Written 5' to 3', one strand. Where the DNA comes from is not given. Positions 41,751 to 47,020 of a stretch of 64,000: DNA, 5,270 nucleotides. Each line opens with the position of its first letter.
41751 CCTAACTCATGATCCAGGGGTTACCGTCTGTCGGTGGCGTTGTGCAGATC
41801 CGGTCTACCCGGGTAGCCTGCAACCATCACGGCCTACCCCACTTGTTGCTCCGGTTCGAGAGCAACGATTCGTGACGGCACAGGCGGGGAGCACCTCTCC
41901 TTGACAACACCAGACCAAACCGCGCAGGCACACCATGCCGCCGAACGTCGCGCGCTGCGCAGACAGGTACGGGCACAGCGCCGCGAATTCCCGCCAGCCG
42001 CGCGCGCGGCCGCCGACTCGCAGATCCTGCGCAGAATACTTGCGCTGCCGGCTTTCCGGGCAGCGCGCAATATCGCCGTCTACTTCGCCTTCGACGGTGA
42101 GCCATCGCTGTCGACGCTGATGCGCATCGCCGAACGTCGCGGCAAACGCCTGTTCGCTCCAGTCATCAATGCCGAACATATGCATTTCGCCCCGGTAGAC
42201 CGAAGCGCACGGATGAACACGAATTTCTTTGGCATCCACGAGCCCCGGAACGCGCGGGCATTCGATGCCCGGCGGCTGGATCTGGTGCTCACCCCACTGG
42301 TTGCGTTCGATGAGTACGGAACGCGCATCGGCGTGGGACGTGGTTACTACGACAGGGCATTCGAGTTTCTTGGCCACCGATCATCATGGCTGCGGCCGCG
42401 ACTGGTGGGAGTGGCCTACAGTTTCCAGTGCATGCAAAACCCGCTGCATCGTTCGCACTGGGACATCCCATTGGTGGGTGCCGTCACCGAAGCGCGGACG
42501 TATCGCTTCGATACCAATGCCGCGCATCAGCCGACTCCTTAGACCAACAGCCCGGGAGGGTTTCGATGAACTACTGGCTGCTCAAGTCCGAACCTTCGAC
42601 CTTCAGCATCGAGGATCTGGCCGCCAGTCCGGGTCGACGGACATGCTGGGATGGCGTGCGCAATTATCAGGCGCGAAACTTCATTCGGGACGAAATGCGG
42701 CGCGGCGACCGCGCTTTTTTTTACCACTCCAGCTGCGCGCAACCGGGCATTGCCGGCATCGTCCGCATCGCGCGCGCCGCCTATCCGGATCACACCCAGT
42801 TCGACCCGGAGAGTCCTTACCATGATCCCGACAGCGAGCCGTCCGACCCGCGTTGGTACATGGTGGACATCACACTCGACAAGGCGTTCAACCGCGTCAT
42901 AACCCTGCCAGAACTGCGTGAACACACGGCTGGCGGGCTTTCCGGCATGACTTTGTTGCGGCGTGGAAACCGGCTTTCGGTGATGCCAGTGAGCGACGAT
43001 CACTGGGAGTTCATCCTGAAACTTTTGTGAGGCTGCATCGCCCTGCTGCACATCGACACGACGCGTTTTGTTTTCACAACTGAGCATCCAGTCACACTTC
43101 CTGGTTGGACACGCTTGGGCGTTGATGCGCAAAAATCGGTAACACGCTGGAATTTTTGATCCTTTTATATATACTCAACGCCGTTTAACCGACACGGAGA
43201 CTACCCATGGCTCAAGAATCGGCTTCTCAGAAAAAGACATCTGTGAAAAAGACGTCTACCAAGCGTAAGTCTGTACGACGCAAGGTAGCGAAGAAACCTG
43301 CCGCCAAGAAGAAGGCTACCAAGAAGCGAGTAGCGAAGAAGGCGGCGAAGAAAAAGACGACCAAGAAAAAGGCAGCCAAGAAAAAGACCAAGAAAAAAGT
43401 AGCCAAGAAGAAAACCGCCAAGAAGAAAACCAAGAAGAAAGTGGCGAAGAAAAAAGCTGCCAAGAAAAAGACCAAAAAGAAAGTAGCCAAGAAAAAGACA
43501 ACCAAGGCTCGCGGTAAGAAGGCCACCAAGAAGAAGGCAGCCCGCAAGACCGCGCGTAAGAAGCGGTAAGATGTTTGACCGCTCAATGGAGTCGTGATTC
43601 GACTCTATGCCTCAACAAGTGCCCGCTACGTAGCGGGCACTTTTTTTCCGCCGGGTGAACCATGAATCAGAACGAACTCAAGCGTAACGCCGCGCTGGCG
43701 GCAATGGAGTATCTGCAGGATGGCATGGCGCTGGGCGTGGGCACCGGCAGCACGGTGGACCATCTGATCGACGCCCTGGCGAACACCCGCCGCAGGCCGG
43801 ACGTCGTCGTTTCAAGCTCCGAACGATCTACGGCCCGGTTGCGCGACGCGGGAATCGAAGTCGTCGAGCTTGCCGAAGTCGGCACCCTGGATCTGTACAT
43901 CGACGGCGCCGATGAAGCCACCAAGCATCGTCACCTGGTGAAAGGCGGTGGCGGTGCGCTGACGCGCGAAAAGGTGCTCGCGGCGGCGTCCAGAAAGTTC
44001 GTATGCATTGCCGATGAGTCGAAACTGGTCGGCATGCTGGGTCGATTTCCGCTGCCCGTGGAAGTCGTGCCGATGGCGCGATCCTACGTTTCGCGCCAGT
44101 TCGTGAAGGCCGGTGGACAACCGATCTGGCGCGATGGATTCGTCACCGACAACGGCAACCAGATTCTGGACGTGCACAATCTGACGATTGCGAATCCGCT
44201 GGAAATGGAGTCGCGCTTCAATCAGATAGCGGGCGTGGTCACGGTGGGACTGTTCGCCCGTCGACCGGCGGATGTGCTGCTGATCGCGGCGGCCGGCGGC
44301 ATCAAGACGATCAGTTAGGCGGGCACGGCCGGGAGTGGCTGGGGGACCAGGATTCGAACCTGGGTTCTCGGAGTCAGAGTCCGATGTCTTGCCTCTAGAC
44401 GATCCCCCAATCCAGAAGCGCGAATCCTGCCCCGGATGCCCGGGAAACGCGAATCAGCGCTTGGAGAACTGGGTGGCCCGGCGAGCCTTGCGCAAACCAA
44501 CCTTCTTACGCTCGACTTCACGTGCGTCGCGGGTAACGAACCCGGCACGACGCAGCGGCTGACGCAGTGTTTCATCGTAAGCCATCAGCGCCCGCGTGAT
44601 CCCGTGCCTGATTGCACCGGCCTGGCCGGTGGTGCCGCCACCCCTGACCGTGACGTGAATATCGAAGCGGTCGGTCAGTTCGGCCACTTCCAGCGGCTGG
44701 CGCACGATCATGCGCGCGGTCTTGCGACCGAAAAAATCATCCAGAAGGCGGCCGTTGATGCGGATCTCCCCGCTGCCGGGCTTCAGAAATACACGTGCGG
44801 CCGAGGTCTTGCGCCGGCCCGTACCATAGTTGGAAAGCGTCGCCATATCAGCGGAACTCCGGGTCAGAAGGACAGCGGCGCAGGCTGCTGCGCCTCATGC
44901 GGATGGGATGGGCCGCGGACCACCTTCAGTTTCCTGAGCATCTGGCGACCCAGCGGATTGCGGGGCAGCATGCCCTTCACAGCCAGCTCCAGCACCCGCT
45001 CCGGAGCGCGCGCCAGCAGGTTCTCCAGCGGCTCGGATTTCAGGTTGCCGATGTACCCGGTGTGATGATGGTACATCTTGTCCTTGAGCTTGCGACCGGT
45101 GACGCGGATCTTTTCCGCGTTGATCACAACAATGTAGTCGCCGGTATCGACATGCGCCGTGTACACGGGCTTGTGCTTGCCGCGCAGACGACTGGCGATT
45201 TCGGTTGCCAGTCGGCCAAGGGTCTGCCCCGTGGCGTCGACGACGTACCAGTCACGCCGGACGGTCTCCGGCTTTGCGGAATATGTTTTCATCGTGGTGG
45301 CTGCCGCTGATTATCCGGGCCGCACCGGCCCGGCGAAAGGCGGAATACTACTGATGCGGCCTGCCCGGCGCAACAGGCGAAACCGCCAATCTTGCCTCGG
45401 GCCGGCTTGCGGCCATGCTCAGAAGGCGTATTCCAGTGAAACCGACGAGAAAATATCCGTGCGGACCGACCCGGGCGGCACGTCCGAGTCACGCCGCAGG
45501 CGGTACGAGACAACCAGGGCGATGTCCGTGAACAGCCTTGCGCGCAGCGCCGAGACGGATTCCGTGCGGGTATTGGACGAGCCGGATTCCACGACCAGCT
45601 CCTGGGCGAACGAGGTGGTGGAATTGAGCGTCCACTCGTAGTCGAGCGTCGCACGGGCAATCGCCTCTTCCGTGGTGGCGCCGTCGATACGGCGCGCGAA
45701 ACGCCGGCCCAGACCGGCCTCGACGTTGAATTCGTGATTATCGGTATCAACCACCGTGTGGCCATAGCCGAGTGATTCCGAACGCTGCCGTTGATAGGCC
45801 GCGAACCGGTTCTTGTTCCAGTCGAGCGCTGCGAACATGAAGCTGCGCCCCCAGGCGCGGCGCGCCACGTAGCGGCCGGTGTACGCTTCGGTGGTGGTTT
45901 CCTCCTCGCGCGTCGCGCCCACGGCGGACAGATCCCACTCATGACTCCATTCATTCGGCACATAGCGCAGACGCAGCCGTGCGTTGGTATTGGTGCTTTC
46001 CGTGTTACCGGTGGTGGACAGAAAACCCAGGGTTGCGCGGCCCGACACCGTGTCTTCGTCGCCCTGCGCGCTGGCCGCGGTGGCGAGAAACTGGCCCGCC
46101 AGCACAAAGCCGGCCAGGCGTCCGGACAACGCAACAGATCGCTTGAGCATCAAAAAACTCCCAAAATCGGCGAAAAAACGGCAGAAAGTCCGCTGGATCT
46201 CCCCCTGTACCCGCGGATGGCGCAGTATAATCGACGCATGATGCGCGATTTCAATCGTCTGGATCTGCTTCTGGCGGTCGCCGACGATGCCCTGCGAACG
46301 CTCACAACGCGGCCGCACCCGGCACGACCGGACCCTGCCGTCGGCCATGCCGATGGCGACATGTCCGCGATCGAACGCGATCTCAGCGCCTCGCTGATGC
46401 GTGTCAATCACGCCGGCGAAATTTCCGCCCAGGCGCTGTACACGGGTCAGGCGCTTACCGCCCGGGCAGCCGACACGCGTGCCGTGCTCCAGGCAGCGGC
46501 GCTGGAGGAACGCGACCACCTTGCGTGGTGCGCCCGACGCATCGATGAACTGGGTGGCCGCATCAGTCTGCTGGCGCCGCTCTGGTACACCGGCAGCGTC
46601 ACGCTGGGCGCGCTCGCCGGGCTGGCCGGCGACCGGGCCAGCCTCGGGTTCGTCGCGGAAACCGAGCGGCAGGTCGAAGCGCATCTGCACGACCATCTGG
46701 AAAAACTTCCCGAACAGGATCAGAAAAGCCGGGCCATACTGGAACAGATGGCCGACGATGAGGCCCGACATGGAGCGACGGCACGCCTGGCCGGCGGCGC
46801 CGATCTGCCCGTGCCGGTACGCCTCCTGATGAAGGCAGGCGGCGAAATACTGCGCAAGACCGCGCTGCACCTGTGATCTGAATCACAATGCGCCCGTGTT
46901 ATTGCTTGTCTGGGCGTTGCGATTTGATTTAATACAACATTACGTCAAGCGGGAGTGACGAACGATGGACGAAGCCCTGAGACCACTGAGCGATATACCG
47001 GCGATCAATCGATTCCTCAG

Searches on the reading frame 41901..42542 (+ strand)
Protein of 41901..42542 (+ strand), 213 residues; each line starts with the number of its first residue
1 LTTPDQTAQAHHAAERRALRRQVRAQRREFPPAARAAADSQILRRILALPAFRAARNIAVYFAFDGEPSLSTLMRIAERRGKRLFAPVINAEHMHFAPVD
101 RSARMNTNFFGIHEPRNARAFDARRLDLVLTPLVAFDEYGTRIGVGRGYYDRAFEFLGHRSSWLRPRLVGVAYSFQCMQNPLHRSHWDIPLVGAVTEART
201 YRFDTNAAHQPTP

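Call 80: search_protein_families(library=pfam, proteins=[window:41901-42542:+], max_evalue=0.001)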
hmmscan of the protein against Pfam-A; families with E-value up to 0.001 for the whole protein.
window:41901-42542:+ (213 aa): 1 family
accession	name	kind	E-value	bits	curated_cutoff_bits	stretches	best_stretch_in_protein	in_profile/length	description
PF01812.26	5-FTHF_cyc-lig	-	1.2e-37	130.1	27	1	17-197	2-186/186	5-formyltetrahydrofolate cyclo-ligase family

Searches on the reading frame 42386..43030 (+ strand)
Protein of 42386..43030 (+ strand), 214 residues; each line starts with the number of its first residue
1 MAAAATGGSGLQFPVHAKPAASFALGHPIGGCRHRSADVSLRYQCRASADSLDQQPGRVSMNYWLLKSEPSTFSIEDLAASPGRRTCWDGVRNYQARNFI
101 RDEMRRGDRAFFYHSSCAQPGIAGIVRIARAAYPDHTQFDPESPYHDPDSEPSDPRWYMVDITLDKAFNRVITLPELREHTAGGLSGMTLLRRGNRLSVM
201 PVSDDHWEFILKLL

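Call 80: search_protein_families(library=pfam, proteins=[window:42386-43030:+], max_evalue=0.001)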
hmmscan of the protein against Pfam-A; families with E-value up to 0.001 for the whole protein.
window:42386-43030:+ (214 aa): 1 family
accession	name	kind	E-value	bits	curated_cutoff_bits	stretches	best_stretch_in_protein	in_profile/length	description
PF01878.24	EVE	-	2.6e-55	186.8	23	1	62-213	1-145/145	EVE domain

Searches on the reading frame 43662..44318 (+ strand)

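Call 80: search_protein_families(library=pfam, proteins=[window:43662-44318:+], max_evalue=0.001)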
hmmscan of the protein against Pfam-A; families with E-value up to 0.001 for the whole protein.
window:43662-44318:+ (218 aa): 2 families
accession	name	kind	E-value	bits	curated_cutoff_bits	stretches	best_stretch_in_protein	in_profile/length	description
PF06026.20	Rib_5-P_isom_A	-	2.6e-56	190.4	26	1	48-211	1-171/173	Ribose 5-phosphate isomerase A (phosphoriboisomerase A)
PF00455.28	DeoRC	-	1.5e-05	25.4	31.8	1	4-66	3-64/160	DeoR C terminal sensor domain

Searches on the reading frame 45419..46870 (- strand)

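Call 80: search_protein_families(library=pfam, proteins=[window:45419-46870:-], max_evalue=0.001)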
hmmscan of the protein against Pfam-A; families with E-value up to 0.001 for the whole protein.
window:45419-46870:- (483 aa): 1 family
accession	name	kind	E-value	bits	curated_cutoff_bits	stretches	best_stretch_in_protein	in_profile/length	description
PF04338.18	DUF481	-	1.6e-47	162.7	21.1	1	279-483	1-210/210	Protein of unknown function, DUF481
